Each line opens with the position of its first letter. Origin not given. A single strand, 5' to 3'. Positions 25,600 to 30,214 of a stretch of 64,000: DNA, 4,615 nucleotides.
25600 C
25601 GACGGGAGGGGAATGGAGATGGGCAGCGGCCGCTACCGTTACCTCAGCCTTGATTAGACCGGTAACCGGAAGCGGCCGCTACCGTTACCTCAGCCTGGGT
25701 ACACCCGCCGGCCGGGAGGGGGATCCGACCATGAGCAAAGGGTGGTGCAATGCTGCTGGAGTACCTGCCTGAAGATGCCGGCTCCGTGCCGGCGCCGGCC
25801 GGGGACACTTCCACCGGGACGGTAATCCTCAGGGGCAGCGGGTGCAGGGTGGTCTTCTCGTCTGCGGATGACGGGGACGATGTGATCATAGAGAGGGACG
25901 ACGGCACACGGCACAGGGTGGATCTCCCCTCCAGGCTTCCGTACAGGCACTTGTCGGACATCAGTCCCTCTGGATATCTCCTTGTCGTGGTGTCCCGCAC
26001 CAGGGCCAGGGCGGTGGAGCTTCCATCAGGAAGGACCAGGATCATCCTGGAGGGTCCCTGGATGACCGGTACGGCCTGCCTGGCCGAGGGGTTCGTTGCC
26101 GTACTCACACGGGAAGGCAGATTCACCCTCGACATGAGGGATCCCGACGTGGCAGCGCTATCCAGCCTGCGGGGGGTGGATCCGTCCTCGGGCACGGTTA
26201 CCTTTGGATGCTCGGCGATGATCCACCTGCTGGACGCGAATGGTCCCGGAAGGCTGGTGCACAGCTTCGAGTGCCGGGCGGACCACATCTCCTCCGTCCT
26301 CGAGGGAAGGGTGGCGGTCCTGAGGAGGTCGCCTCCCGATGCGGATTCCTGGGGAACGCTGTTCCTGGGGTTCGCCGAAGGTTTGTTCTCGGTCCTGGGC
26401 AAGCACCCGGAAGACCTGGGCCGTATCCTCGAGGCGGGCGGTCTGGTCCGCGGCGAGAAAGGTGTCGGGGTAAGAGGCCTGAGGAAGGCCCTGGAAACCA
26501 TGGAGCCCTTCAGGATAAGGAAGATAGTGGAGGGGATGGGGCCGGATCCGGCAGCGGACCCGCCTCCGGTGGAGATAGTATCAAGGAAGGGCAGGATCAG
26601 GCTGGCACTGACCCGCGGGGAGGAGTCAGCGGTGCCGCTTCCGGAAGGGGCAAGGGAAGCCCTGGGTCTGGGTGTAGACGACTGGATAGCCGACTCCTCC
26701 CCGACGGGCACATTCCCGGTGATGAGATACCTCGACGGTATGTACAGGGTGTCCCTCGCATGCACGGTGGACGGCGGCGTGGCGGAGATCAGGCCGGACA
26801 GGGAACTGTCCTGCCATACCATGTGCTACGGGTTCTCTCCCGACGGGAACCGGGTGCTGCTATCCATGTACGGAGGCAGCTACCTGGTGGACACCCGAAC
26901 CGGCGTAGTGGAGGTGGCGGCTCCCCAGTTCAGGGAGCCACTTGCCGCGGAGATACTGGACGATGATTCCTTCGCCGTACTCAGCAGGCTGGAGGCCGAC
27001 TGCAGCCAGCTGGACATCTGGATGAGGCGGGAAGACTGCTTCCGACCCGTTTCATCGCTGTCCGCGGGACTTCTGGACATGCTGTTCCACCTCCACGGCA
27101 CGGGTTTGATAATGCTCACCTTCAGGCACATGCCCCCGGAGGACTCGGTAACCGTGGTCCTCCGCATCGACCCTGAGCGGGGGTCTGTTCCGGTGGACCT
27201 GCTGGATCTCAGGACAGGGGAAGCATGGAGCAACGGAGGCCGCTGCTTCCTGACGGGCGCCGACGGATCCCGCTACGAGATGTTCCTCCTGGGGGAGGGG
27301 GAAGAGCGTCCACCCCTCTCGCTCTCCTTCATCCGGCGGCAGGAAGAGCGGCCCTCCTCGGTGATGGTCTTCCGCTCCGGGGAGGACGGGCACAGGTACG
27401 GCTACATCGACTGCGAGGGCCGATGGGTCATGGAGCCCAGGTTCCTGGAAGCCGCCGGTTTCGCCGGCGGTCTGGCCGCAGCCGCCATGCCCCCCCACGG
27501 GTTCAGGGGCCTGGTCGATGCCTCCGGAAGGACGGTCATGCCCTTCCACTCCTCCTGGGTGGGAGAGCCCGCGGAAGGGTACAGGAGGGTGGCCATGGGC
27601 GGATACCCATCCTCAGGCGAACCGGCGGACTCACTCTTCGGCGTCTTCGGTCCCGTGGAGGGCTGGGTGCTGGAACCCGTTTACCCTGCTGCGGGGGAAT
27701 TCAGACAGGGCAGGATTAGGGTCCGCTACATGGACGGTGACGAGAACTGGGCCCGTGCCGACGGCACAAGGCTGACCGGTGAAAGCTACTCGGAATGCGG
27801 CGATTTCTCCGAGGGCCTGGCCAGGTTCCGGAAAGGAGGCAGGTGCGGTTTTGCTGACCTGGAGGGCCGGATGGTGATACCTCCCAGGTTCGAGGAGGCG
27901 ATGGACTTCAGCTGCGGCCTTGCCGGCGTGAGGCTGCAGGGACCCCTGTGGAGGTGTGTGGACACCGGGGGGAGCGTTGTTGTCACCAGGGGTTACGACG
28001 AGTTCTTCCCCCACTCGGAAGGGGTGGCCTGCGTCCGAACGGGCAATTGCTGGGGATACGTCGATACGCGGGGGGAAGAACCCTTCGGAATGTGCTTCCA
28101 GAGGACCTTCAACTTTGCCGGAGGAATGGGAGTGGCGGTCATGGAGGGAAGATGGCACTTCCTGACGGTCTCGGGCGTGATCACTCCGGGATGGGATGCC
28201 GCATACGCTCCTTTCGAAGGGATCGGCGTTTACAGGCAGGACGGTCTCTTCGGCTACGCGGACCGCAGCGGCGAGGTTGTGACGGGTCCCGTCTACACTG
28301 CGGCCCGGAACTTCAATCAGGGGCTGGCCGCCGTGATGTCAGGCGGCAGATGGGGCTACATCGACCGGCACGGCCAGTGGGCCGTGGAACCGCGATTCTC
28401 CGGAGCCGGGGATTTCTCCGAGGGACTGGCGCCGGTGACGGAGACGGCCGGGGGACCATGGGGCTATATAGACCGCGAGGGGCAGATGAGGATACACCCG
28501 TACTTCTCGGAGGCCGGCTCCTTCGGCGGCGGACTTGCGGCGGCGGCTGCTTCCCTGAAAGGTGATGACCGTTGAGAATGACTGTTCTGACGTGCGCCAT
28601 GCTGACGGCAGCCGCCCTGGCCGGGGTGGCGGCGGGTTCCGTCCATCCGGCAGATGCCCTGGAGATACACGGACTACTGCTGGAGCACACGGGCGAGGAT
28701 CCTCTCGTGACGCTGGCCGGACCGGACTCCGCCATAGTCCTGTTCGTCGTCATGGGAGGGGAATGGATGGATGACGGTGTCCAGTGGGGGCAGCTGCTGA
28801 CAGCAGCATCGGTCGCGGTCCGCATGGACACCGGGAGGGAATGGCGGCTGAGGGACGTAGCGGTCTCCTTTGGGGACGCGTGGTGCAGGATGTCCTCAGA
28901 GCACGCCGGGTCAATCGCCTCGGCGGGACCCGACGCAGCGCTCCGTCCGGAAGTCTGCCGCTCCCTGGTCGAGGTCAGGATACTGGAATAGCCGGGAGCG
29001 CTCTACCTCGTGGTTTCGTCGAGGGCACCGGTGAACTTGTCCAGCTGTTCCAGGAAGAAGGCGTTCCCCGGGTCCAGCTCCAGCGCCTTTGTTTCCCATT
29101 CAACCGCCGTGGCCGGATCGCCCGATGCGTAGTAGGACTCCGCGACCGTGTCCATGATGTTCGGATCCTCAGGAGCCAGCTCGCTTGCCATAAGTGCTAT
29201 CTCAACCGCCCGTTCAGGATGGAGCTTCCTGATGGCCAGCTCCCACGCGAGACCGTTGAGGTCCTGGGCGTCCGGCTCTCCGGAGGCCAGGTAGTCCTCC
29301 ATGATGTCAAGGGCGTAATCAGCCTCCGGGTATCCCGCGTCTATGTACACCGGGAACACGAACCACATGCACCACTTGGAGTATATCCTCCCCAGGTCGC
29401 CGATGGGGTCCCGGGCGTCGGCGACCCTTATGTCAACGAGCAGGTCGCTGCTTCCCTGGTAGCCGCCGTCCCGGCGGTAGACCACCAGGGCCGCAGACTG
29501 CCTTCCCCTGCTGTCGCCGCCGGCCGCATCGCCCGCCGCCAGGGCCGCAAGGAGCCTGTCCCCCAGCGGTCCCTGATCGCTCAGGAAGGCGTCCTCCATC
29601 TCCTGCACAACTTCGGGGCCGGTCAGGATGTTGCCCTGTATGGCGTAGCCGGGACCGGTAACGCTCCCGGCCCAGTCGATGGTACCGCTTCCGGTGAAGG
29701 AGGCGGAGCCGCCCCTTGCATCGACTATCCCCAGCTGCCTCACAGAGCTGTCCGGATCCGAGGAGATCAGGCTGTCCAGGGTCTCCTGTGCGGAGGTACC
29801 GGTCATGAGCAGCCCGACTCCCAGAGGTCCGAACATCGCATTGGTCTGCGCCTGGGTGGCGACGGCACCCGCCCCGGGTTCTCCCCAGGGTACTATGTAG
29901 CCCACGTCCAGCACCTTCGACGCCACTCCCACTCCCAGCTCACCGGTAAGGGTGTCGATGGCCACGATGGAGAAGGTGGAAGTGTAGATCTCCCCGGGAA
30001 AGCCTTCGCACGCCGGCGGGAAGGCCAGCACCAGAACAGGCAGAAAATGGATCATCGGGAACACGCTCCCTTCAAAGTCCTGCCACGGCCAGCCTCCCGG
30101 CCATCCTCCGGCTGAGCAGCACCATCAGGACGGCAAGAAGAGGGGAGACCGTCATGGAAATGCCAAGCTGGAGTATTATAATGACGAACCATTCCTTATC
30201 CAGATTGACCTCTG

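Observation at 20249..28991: DNA-repair-flavoured gene string: pyruvyl transferase - nfo - sbcD-like - membrane-anchored sbcC-like - 941-aa WG-repeat protein - small secreted protein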

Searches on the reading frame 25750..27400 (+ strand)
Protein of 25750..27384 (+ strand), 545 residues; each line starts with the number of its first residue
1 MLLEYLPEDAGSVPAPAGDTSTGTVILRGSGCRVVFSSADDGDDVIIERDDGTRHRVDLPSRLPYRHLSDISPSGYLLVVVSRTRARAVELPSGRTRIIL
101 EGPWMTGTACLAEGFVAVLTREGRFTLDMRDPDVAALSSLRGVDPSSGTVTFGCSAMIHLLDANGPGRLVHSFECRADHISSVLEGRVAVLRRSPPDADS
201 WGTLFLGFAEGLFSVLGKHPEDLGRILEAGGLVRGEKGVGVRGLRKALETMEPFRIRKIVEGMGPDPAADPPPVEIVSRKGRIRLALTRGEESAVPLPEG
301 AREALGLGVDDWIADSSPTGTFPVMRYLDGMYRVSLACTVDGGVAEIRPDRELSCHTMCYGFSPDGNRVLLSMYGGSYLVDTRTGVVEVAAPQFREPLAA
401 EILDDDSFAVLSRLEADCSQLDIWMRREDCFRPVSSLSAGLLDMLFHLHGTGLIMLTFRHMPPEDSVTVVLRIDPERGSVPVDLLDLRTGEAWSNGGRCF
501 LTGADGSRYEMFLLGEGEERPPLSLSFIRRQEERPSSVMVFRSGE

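Call 42: search_protein_families(library=pfam, proteins=[window:25750-27400:+], max_evalue=1)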
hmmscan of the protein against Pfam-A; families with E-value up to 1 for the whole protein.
window:25750-27400:+ (550 aa): 0 families

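Call 63: find_homologous_proteins(query=window:25750-27384:+, max_evalue=0.001)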
Query window:25750-27384:+ (545 aa): 1 proteins with E <= 0.001 among 8000 candidates.
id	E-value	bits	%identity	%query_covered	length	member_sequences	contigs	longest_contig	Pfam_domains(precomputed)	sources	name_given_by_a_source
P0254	0.0e+0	1224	100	100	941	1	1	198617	PF14903.12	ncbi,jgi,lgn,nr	ncbi:MAG: hypothetical protein AVO35_06640 [Candidatus Aegiribacteria sp. MLS_C]|nr:MAG: hypothetica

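Call 77: predict_structure(protein=window:25750-27384:+)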
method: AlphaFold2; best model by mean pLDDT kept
length: 545 residues; sequences in the alignment: 1
mean_pLDDT: 34.5   pTM: 0.24
mean pLDDT of the five models: 34.5, 29.9, 29.7, 26.7, 26.6
residues with pLDDT >= 90: 0; 70-90: 0; 50-70: 3; < 50: 542
segments of 3 or more residues with pLDDT < 50: 1-45, 48-50, 52-545
pLDDT, mean of each block of 10 residues (from residue 1): 27 32 37 43 47 44 29 30 33 34 29 28 31 32 34 33 34 35 27 28 33 36 39 35 38 29 35 36 37 31 27 27 29 32 32 36 42 46 42 29 25 31 37 34 44 41 39 40 39 38 35 39 34 29 29
secondary structure, 60 per line:
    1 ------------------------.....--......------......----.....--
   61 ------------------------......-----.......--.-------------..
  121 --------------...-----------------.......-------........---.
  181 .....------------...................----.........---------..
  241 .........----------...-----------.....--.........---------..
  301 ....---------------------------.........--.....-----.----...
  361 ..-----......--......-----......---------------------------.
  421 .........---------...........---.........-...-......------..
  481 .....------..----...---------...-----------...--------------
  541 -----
elements in order: E25-29 E32-37 E44-49 E54-58 E85-90 E96-102 E155-161 E169-176 H180-185 H198-216 H221-229 H239-249 E274-278 E281-289 H299-304 E332-340 E343-347 E358-362 E368-373 E376-381 E387-392 E420-426 H439-449 E453-461 E467-472 E479-485 E498-500 E510-512 E524-526

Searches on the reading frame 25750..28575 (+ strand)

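Call 3: search_protein_families(library=pfam, proteins=[window:25750-28575:+], max_evalue=0.01)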
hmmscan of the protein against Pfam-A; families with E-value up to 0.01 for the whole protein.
window:25750-28575:+ (941 aa): 1 family
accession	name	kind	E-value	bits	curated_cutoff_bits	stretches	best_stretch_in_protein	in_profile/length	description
PF14903.11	WG_beta_rep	-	5.9e-62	205.7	25.6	4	868-897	1-30/35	WG containing repeat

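Call 8: search_protein_families(library=padloc, proteins=[window:25750-28575:+], max_evalue=0.01)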
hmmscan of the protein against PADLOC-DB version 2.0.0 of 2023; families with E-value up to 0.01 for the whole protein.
window:25750-28575:+ (941 aa): 0 families

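Call 9: search_protein_families(library=ncbifam, proteins=[window:25750-28575:+], max_evalue=0.01)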
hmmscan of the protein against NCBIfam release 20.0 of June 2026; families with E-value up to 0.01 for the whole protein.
window:25750-28575:+ (941 aa): 0 families

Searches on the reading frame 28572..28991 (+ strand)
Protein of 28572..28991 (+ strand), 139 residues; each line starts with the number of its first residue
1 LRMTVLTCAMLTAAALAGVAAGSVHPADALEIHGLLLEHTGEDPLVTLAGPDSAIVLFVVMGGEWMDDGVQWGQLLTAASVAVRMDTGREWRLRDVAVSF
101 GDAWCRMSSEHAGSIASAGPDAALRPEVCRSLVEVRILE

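Call 3: search_protein_families(library=pfam, proteins=[window:28572-28991:+], max_evalue=0.01)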
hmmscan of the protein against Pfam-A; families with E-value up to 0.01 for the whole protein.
window:28572-28991:+ (139 aa): 0 families

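Call 8: search_protein_families(library=padloc, proteins=[window:28572-28991:+], max_evalue=0.01)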
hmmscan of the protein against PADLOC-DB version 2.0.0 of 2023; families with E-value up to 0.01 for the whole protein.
window:28572-28991:+ (139 aa): 0 families

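Call 9: search_protein_families(library=ncbifam, proteins=[window:28572-28991:+], max_evalue=0.01)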
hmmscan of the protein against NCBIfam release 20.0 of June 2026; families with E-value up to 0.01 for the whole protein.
window:28572-28991:+ (139 aa): 0 families

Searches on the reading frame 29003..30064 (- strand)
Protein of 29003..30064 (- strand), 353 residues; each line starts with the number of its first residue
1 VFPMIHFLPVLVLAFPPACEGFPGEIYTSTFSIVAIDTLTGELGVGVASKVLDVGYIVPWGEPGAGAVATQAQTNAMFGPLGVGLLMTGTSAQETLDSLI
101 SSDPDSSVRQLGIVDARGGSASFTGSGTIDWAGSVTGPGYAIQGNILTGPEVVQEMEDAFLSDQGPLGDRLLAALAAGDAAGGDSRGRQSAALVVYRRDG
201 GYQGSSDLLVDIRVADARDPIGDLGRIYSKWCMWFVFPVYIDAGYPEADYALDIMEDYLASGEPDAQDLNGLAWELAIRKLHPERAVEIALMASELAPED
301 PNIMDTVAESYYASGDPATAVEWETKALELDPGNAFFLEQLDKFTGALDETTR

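Call 3: search_protein_families(library=pfam, proteins=[window:29003-30064:-], max_evalue=0.01)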
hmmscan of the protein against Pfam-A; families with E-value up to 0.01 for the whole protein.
window:29003-30064:- (353 aa): 1 family
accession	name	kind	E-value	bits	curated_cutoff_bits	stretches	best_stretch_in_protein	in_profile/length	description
PF06267.17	DUF1028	-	7.3e-68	228.6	26.2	1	30-224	1-193/193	Family of unknown function (DUF1028)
